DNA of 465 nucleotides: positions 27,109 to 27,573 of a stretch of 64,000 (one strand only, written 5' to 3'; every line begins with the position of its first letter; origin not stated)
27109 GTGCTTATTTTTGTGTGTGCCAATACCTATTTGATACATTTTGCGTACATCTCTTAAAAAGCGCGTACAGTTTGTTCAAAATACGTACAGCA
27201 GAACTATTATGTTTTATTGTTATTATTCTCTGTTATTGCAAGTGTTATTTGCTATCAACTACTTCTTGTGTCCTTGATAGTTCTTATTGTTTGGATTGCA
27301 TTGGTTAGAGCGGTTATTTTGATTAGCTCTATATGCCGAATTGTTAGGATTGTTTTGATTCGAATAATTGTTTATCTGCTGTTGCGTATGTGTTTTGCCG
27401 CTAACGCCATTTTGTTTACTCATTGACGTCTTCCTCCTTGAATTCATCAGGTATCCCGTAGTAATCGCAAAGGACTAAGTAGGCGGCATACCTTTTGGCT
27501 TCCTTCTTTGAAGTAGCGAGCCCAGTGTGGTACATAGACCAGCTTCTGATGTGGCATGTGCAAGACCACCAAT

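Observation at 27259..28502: Island-encoded RNase III translationally coupled to a 54-aa Asn/Gln-rich repeat peptide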

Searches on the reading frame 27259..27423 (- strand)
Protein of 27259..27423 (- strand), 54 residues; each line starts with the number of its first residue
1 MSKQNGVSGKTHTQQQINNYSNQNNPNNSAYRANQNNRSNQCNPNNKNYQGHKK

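Call 3: search_protein_families(library=pfam, proteins=[window:27259-27423:-], max_evalue=0.01)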
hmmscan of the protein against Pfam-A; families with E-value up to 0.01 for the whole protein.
window:27259-27423:- (54 aa): 0 families

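Call 12: find_homologous_proteins(query=window:27262-27423:-, max_evalue=10)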
Query seq(54 aa) (54 aa): 90 proteins with E <= 10 among 90 candidates.
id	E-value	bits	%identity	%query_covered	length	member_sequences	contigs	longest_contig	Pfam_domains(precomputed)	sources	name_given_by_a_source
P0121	2.8e-22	95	94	100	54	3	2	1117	-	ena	-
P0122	4.7e-21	91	91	100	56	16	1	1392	-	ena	-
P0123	6.6e-21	90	89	100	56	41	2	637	-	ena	-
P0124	7.6e-21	90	91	100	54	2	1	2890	-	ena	-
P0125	4.2e-20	88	87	100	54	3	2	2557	-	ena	-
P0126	5.9e-20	88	87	100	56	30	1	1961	-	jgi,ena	-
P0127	9.9e-20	87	89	100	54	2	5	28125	-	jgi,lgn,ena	-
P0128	3.6e-19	85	85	96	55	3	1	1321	-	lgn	-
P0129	1.9e-18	83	84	100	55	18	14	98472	-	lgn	-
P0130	8.1e-18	81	58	98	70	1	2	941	-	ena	-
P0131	1.0e-17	81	83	96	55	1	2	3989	-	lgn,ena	-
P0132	2.8e-17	79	81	98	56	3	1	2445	-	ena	-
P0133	2.3e-16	76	77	96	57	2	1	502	-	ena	-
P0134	2.5e-15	73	80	93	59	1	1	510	-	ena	-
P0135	3.8e-15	73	80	94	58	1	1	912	-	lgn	-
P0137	7.1e-15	72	76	94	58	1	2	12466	-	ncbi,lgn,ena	-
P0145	1.1e-13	68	78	91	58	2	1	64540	-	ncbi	-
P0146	1.1e-13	68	67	100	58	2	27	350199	-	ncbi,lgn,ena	-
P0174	9.2e-12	62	72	98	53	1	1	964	-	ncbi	-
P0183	4.0e-11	60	71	91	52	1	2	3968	-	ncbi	-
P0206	4.6e-6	44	58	93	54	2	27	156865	-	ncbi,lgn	-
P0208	2.7e-4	39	64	81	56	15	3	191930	-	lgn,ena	-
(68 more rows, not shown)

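Call 14: find_encoding_contigs(protein=P0146, flank=5000, max_places=3)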
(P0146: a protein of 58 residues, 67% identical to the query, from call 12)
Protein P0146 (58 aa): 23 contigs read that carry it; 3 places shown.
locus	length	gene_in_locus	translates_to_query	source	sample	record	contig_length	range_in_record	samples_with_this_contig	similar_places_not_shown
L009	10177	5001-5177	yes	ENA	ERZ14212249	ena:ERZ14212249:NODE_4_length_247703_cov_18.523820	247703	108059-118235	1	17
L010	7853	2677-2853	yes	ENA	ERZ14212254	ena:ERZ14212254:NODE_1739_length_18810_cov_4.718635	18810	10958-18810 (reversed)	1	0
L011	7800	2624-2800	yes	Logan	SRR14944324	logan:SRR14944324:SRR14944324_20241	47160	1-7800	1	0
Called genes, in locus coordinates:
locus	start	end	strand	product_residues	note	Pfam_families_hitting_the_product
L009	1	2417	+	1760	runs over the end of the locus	-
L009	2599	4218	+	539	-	PF02810:SEC-C (weak)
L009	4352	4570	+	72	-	-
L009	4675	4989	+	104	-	-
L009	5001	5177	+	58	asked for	-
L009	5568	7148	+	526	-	PF13522:GATase_6, PF13537:GATase_7, PF12481:DUF3700, PF00733:Asn_synthase, PF02540:NAD_synthase (weak), PF00733:Asn_synthase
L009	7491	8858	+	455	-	PF00291:PALP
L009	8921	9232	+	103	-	PF07883:Cupin_2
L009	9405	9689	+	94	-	PF02583:Trns_repr_metal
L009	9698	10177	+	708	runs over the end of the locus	PF00122:E1-E2_ATPase, PF00702:Hydrolase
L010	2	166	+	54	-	?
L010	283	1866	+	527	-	PF02810:SEC-C (weak)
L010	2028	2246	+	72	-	-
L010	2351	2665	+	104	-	-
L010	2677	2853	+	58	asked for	-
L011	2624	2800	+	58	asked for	-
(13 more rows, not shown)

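Call 15: find_encoding_contigs(protein=P0206, flank=5000, max_places=3)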
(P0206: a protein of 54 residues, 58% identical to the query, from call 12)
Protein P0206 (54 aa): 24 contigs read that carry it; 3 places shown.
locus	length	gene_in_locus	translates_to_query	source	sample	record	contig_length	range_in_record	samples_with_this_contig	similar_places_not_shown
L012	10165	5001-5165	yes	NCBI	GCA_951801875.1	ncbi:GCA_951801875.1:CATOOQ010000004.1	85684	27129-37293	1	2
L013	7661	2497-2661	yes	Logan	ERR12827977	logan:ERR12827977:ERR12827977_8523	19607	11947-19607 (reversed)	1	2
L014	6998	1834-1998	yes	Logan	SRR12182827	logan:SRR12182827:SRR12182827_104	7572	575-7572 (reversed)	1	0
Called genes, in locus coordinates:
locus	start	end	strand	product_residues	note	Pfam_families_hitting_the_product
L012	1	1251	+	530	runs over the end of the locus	PF02384:N6_Mtase, PF07669:Eco57I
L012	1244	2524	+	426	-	PF01420:Methylase_S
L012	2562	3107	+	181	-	PF14163:SieB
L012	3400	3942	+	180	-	-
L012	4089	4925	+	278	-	-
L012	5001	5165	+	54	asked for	-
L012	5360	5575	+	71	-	-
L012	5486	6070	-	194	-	-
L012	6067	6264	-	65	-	PF13237:Fer4_10 (faint), PF12797:Fer4_2 (faint), PF14697:Fer4_21, PF12838:Fer4_7 (weak), PF13187:Fer4_9 (weak), PF25160:LdpA_Fe-S-bd (weak), PF12837:Fer4_6 (weak), PF00037:Fer4 (weak), +1 more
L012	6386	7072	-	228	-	PF08922:DUF1905, PF08818:DUF1801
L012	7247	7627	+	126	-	PF03965:Penicillinase_R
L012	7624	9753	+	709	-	PF05569:Peptidase_M56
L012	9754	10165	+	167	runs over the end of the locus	PF01965:DJ-1_PfpI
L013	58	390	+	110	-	PF14163:SieB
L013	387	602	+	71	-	-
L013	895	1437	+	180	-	-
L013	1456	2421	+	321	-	-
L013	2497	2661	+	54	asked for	-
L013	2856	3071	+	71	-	-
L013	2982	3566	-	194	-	-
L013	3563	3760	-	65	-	PF13237:Fer4_10 (faint), PF12797:Fer4_2 (faint), PF14697:Fer4_21, PF12838:Fer4_7 (weak), PF13187:Fer4_9 (weak), PF25160:LdpA_Fe-S-bd (weak), PF12837:Fer4_6 (weak), PF00037:Fer4 (weak), +1 more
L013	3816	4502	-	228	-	PF08922:DUF1905, PF08818:DUF1801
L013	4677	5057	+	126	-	PF03965:Penicillinase_R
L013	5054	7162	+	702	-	PF05569:Peptidase_M56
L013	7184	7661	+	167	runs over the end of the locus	PF01965:DJ-1_PfpI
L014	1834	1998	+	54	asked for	-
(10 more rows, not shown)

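Call 16: find_encoding_contigs(protein=P0208, flank=5000, max_places=3)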
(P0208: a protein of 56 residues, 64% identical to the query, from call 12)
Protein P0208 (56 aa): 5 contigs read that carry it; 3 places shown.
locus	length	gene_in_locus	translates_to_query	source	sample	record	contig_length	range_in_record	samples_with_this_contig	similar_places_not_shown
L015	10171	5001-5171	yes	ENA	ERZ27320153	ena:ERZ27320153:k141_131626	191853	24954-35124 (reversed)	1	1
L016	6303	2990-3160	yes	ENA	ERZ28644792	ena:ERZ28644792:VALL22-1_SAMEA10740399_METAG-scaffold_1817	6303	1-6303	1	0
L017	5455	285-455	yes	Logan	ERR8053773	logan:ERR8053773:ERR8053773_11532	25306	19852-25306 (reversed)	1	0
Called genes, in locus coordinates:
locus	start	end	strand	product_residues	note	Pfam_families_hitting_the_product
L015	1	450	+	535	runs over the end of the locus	-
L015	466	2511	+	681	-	PF18013:Phage_lysozyme2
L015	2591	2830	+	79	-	-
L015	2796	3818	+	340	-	-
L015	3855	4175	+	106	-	-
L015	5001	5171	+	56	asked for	-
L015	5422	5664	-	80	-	-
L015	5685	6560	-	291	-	-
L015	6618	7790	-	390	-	PF00145:DNA_methylase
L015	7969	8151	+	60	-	-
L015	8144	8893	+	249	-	-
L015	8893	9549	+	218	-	-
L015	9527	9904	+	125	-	-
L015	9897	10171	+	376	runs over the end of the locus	-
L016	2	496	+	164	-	?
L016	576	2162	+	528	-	-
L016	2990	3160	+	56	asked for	-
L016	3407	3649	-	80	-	-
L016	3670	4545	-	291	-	-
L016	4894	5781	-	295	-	PF00145:DNA_methylase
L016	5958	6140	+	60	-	-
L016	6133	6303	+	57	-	?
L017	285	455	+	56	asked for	-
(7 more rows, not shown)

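Call 19: search_protein_families(library=pfam, proteins=[L012:4089-4925:+, L013:1456-2421:+, L012:3400-3942:+, L009:4675-4989:+, L009:4352-4570:+, L009:2599-4218:+, L015:3855-4175:+, L015:2796-3818:+, L016:576-2162:+], max_evalue=1)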
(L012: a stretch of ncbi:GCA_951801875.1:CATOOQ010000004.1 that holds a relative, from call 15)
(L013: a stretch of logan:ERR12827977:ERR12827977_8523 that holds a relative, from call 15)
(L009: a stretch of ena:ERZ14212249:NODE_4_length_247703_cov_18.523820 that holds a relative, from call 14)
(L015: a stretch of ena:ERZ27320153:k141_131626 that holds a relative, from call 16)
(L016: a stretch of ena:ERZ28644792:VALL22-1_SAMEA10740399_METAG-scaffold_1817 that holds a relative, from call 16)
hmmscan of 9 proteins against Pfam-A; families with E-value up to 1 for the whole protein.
L012:4089-4925:+ (278 aa): 1 family
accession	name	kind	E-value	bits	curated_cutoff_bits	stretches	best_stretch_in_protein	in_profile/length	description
PF09520.16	RE_TdeIII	-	0.00037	20.6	27.2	1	161-274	108-216/242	Type II restriction endonuclease, TdeIII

L013:1456-2421:+ (321 aa): 1 family
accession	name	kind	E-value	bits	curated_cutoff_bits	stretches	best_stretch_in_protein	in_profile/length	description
PF09520.16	RE_TdeIII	-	0.00051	20.2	27.2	1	204-317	108-216/242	Type II restriction endonuclease, TdeIII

L012:3400-3942:+ (180 aa): 0 families

L009:4675-4989:+ (104 aa): 4 families
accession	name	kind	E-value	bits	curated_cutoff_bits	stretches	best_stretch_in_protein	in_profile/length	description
PF14279.12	HNH_5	-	8.3e-05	22.9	27.5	1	33-76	4-47/56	HNH endonuclease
PF01844.29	HNH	-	0.00012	22.6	21.4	1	33-73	4-45/47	HNH endonuclease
PF01579.23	DUF19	-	0.021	15.1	23.2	1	11-98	30-119/157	Domain of unknown function (DUF19)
PF13395.12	HNH_4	-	0.03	14.7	22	1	43-77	19-53/54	HNH endonuclease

L009:4352-4570:+ (72 aa): 7 families
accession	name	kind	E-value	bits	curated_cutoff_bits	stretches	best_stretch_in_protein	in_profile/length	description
PF12844.13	HTH_19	-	0.00046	20.5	30.2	1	24-68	12-56/64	Helix-turn-helix domain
PF12728.13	HTH_17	-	0.03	15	27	1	25-55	2-32/51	Helix-turn-helix domain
PF19163.5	DUF5845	-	0.034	14.5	28.5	1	41-61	32-52/80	Family of unknown function (DUF5845)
PF13022.12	HTH_Tnp_1_2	-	0.053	14.1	27.9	1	16-52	15-54/122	Helix-turn-helix of insertion element transposase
PF01381.28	HTH_3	-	0.057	13.9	23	1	28-68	13-53/55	Helix-turn-helix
PF01527.26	HTH_Tnp_1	-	0.073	13.8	24.1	1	16-44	15-43/75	Transposase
PF14549.12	P22_Cro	-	0.12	12.6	30.2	1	28-55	13-38/60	DNA-binding transcriptional regulator Cro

L009:2599-4218:+ (539 aa): 1 family
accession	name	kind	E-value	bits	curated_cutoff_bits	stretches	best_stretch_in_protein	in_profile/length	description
PF02810.21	SEC-C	-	9.4e-07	29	20.4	1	5-21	1-17/19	SEC-C motif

L015:3855-4175:+ (106 aa): 0 families

L015:2796-3818:+ (340 aa): 0 families

L016:576-2162:+ (528 aa): 0 families

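Call 21: search_protein_families(library=ncbifam, proteins=[window:27259-27423:-, P0146, P0208], max_evalue=0.1)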
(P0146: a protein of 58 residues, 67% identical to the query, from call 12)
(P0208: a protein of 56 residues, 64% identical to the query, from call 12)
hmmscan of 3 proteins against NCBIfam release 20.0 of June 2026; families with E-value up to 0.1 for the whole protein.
window:27259-27423:- (54 aa): 0 families

P0146 (58 aa): 0 families

P0208 (56 aa): 0 families

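Call 22: search_protein_families(library=padloc, proteins=[window:27259-27423:-, P0146, P0208], max_evalue=0.1)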
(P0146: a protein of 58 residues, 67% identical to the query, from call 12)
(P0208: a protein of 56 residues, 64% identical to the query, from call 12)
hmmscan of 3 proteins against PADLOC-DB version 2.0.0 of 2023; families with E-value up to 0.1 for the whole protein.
window:27259-27423:- (54 aa): 0 families

P0146 (58 aa): 0 families

P0208 (56 aa): 0 families

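Call 23: search_protein_families(library=phrogs, proteins=[window:27259-27423:-, P0146, P0208], max_evalue=0.1)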
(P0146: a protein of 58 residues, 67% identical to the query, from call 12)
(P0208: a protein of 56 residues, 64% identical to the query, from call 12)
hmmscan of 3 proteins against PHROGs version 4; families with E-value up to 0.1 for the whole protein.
window:27259-27423:- (54 aa): 0 families

P0146 (58 aa): 0 families

P0208 (56 aa): 0 families

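Call 26: find_related_loci(query=A1, collection=genome_contigs, flank=6000)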
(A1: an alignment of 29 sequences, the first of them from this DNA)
Query A1 (54 aa) in genome_contigs; peptide patterns used: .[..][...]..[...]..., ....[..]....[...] (x = any residue, [..] = any of these).
599 stretches matched a pattern (row limit reached: there are more); 233 encode a relative of the query (tblastn E <= 1e-3); the best 80 are kept; 80 distinct loci.
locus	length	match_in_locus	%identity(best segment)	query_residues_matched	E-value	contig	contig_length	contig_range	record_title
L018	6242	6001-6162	87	1-54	7e-25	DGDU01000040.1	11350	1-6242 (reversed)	MAG TPA_asm: Christensenella sp. UBA3944 UBA3944_contig_24886, whole genome shotgun sequence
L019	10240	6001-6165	84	1-54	5e-23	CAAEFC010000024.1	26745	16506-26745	MAG TPA_asm: Bacilli bacterium, isolate HGM10897, WGS project CAAEFC010000000 data, contig: ERS396532_100_k85_48041, who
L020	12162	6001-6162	85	1-54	1e-22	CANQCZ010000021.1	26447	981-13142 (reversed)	MAG: uncultured Bacilli bacterium isolate Lapin-005__bin97 genome assembly, contig: Lapin-005__NODE_2402_length_26447_co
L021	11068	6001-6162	69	1-54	4e-20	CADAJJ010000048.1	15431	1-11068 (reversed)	MAG: uncultured Spirochaetales bacterium isolate RUG13351 genome assembly, contig: RUG13351_asm_48, whole genome shotgun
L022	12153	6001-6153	76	1-51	5e-20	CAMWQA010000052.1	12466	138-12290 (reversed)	MAG TPA_asm: uncultured Clostridia bacterium isolate SRR14411243_bin.11_metawrap_v1.3_MAG genome assembly, contig: NODE.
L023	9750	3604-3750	80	1-49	1e-19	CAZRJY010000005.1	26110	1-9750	MAG TPA_asm: uncultured Clostridia bacterium isolate SRP199465_co2_620 genome assembly, contig: NODE_4985_length_26110_c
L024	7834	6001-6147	78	1-49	2e-19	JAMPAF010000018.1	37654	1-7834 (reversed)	MAG: Clostridiales bacterium isolate NALB_7813_23 Scaffold_#18__SCF_018___37654_bp, whole genome shotgun sequence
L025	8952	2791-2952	70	1-54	6e-19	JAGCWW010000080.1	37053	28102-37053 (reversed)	MAG: Acholeplasmatales bacterium isolate RGIG10196 Yak_Rumen-5__c2191677, whole genome shotgun sequence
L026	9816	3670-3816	69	1-49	3e-18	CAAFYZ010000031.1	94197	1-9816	MAG TPA_asm: Clostridia bacterium, isolate HGM12654, WGS project CAAFYZ010000000 data, contig: SRS475967_92_k119_158809,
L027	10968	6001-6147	69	1-49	3e-18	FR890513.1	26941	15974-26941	Clostridium sp. CAG:448 genomic scaffold, scf229, whole genome shotgun sequence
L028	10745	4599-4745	69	1-49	3e-18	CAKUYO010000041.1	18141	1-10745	MAG: uncultured Bacteroidales bacterium isolate REFINED_METABAT215_TOP10_CONTIGS_1500_ASSEMBLY_K77_MERGED__Hadza_MoBio_h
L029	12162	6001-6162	59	1-54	7e-18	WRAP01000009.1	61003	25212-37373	MAG: Bacillota bacterium isolate Lab288P1bin40 Ga0131853_10000687, whole genome shotgun sequence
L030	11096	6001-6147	67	1-49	1e-17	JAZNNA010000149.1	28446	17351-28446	MAG: Eubacteriales bacterium isolate T1900044659_TS20190125.MAGScoT_cleanbin_000026 SGB_1500_k141_2901521, whole genome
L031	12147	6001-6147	73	1-49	1e-17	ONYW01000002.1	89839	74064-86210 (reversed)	uncultured Clostridiales bacterium isolate RUG767 genome assembly, contig: scaffold_157, whole genome shotgun sequence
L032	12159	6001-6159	68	1-53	3e-17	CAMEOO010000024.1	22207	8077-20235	MAG: uncultured Bacillales bacterium isolate SRR11489748_bin.60_metaWRAP_v1.3_MAG genome assembly, contig: ERZ11466799.2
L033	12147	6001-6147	65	1-49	3e-17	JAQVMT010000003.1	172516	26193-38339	MAG: Clostridia bacterium isolate STF1_14 NODE_76_length_172516_cov_6.417614_Sandtown_F1, whole genome shotgun sequence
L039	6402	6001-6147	65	1-49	1e-16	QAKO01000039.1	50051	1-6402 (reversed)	MAG: Bacillota bacterium isolate CIM:MAG 1237 contig_169592, whole genome shotgun sequence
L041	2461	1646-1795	62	1-50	1e-16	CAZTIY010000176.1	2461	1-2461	MAG TPA_asm: uncultured Eubacterium sp. isolate SRP314395_co1_238 genome assembly, contig: NODE_34467_length_2461_cov_4.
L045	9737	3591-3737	69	1-49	2e-16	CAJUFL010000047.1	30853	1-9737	MAG TPA_asm: uncultured Lachnospiraceae bacterium isolate MGBC129221 genome assembly, contig: MGBC129221.47, whole genom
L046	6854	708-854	65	1-49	2e-16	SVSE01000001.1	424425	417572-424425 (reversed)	MAG: Oscillospiraceae bacterium isolate SIG661 NODE_79_length_424425_cov_11.192740, whole genome shotgun sequence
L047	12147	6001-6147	65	1-49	2e-16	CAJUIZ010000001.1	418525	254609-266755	MAG TPA_asm: uncultured Christensenellaceae bacterium isolate MGBC153675 genome assembly, contig: MGBC153675.1, whole ge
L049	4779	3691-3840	64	1-50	4e-16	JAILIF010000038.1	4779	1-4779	MAG: Bacilli bacterium isolate RUI143 k141_12934368_flag=1_multi=12.0000_len=4779, whole genome shotgun sequence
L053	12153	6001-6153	67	1-49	7e-16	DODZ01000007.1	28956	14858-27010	MAG TPA_asm: Candidatus Apopatosoma intestinale isolate UBA11495 contig_1749, whole genome shotgun sequence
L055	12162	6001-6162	61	1-54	9e-16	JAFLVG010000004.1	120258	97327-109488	MAG: Clostridiales bacterium isolate HAN099 Seq4, whole genome shotgun sequence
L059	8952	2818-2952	73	6-50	2e-15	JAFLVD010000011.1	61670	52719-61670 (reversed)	MAG: Clostridiales bacterium isolate HAN096 Seq11, whole genome shotgun sequence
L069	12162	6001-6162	57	1-54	1e-14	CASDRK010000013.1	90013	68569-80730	uncultured Clostridia bacterium isolate SI.O63.metabat-bins.133 genome assembly, contig: SI.O63.metabat-bins.133.fa_k141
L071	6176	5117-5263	84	1-50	1e-14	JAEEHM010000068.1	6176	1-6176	MAG: Bacillota bacterium isolate Tb.RUG.122 k141_5926955_flag=0_multi=24.0308_len=6176, whole genome shotgun sequence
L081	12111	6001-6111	70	1-37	8e-14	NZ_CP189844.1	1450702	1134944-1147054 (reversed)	Parvimonas sp. G1604 chromosome, complete genome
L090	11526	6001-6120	63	1-40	1e-12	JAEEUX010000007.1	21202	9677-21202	MAG: Oscillospiraceae bacterium isolate Tb.RUG.439 NODE_9313_length_21202_cov_1.059739, whole genome shotgun sequence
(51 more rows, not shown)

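Call 29: search_protein_families(library=pfam, proteins=[L033:5315-5998:+, L026:3345-3656:+, L022:4998-5996:+, L081:5267-5632:+, L059:889-2778:+, L039:4988-5974:+, L021:4676-6004:+, L045:2908-3594:+, L024:4929-5969:+, L025:1981-2775:+], max_evalue=0.01)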
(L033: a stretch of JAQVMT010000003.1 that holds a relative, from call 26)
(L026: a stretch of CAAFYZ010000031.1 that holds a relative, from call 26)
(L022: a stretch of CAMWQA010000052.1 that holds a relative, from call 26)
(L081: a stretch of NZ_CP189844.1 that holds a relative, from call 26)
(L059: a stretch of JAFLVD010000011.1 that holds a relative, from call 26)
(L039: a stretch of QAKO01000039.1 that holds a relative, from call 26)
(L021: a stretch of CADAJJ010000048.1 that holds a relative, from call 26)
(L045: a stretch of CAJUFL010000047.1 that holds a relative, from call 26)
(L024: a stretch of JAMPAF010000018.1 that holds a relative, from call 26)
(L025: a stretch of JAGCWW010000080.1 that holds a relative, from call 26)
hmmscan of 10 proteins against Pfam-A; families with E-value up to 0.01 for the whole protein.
L033:5315-5998:+ (227 aa): 0 families

L026:3345-3656:+ (103 aa): 3 families
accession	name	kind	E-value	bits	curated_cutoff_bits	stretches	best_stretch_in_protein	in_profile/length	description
PF13395.12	HNH_4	-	0.00011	22.5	22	1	44-77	20-53/54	HNH endonuclease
PF01844.29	HNH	-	0.00014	22.4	21.4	1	33-72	4-44/47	HNH endonuclease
PF14279.12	HNH_5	-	0.00046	20.5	27.5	1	33-66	4-38/56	HNH endonuclease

L022:4998-5996:+ (332 aa): 10 families
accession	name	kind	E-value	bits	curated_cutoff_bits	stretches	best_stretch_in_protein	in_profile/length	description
PF01381.28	HTH_3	-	1.8e-09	38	23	1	5-58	1-55/55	Helix-turn-helix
PF13443.12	HTH_26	-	1.9e-07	31.7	22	1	5-59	2-58/63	Cro/C1-type HTH DNA-binding domain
PF07022.19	Phage_CI_repr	-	4.5e-05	24.1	22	1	3-60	1-59/65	Bacteriophage CI repressor helix-turn-helix domain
PF13518.12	HTH_28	-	4.8e-05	23.8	25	1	9-36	9-35/52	Helix-turn-helix domain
PF13412.12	HTH_24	-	0.00011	22.1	21.9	1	6-31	10-35/48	Winged helix-turn-helix DNA-binding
PF13384.12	HTH_23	-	0.00022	21.4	24.6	1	10-36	15-40/50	Homeodomain-like domain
PF14549.12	P22_Cro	-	0.00029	21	30.2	1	15-35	11-31/60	DNA-binding transcriptional regulator Cro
PF15943.11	YdaS_toxin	-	0.00039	20.6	30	1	16-54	11-50/65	Bacterial toxin YdaS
PF12802.13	MarR_2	-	0.0098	16.5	27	0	11-32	17-39/61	MarR family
PF04545.22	Sigma70_r4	-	0.0099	15.8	24.1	0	10-32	17-39/50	Sigma-70, region 4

L081:5267-5632:+ (121 aa): 0 families

L059:889-2778:+ (629 aa): 4 families
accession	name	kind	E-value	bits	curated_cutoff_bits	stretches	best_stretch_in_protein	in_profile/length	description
PF13175.12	AAA_15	-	5e-18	66.3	32.1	1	26-418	24-374/374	AAA ATPase domain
PF13304.12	AAA_21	-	8.5e-18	65.9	27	2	173-419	114-304/304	AAA domain, putative AbiEii toxin, Type IV TA system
PF02463.25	SMC_N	-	0.00063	19.7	40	1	32-129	23-128/220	RecF/RecN/SMC N terminal domain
PF13555.12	AAA_29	-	0.0054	16.9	27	0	32-54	22-43/61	P-loop containing region of AAA domain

L039:4988-5974:+ (328 aa): 0 families

L021:4676-6004:+ (442 aa): 2 families
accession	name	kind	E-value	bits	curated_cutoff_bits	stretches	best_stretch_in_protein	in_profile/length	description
PF01420.25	Methylase_S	-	1.2e-20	74.8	22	2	56-198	27-160/168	Type I restriction modification DNA specificity domain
PF10157.14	BORCS6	-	0.0042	17.7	35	0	187-215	52-80/101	BLOC-1-related complex sub-unit 6 C-terminal helix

L045:2908-3594:+ (228 aa): 1 family
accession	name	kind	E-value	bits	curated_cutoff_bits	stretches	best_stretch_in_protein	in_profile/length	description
PF04446.17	Thg1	-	3.5e-16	59.7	29.2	1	18-134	5-115/130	tRNAHis guanylyltransferase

L024:4929-5969:+ (346 aa): 0 families

L025:1981-2775:+ (264 aa): 2 families
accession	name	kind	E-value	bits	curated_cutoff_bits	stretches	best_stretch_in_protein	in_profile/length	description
PF04055.27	Radical_SAM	-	2.2e-17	64.2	29.5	1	10-156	3-151/166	Radical SAM superfamily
PF13353.11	Fer4_12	-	6.8e-08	33.3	22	1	8-112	9-115/137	4Fe-4S single cluster domain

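Call 30: search_protein_families(library=pfam, proteins=[L027:4896-6008:+, L041:1033-1653:+, L071:3312-5111:+, L090:5668-5961:+, L049:2871-3686:+, L046:265-711:+, L047:5372-5980:+, L055:4857-5987:+, L053:5330-6004:+, L069:5336-6004:+], max_evalue=0.01)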
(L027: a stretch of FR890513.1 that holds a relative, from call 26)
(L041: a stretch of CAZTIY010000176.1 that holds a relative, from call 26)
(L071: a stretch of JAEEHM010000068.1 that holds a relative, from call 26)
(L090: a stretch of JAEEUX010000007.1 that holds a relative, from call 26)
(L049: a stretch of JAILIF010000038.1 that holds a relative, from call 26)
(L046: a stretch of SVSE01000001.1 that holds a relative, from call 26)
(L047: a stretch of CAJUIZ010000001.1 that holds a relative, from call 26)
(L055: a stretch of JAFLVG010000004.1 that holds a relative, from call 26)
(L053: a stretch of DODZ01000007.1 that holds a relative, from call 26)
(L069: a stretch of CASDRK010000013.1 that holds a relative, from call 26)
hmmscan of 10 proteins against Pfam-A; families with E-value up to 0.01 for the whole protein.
L027:4896-6008:+ (370 aa): 0 families

L041:1033-1653:+ (206 aa): 4 families
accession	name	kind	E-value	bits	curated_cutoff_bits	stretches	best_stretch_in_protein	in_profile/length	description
PF01381.28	HTH_3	-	3.9e-09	36.8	23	1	12-63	2-53/55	Helix-turn-helix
PF13560.12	HTH_31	-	5.7e-09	36.6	27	1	10-66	5-61/64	Helix-turn-helix domain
PF12844.13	HTH_19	-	2e-05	24.9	30.2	1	14-63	7-55/64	Helix-turn-helix domain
PF01047.28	MarR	-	0.0095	16.2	24.6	0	10-38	8-36/59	MarR family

L071:3312-5111:+ (599 aa): 1 family
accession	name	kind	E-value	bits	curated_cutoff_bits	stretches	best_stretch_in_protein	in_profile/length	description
PF09479.16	Flg_new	-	1.4e-12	48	27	1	50-102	11-65/65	Listeria-Bacteroides repeat domain (List_Bact_rpt)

L090:5668-5961:+ (97 aa): 0 families

L049:2871-3686:+ (271 aa): 3 families
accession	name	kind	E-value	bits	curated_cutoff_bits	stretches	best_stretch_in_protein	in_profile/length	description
PF14622.11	Ribonucleas_3_3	-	3e-17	63.4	35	1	21-154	1-111/128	Ribonuclease-III-like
PF00636.31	Ribonuclease_3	-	3.4e-16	60.3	27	1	44-154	1-101/102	Ribonuclease III domain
PF00035.32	dsrm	-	0.00028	21.9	23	1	194-260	2-65/66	Double-stranded RNA binding motif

L046:265-711:+ (148 aa): 2 families
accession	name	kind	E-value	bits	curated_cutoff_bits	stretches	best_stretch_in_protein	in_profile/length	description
PF01844.29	HNH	-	8.8e-05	23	21.4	1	85-105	14-34/47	HNH endonuclease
PF14279.12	HNH_5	-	0.0047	17.3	27.5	0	86-107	14-37/56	HNH endonuclease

L047:5372-5980:+ (202 aa): 0 families

L055:4857-5987:+ (376 aa): 5 families
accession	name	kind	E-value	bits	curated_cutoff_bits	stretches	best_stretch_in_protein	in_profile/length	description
PF01381.28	HTH_3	-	5.9e-12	45.9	23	1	25-76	3-55/55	Helix-turn-helix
PF12844.13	HTH_19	-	2.7e-09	37.2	30.2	1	20-80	1-62/64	Helix-turn-helix domain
PF13560.12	HTH_31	-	9.7e-09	35.9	27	1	19-76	2-61/64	Helix-turn-helix domain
PF07022.19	Phage_CI_repr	-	0.0026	18.5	22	1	26-80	6-61/65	Bacteriophage CI repressor helix-turn-helix domain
PF13443.12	HTH_26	-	0.0059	17.3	22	0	26-78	5-59/63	Cro/C1-type HTH DNA-binding domain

L053:5330-6004:+ (224 aa): 0 families

L069:5336-6004:+ (222 aa): 1 family
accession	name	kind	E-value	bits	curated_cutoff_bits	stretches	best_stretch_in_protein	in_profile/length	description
PF04446.17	Thg1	-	2.5e-14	53.8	29.2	1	23-145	8-126/130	tRNAHis guanylyltransferase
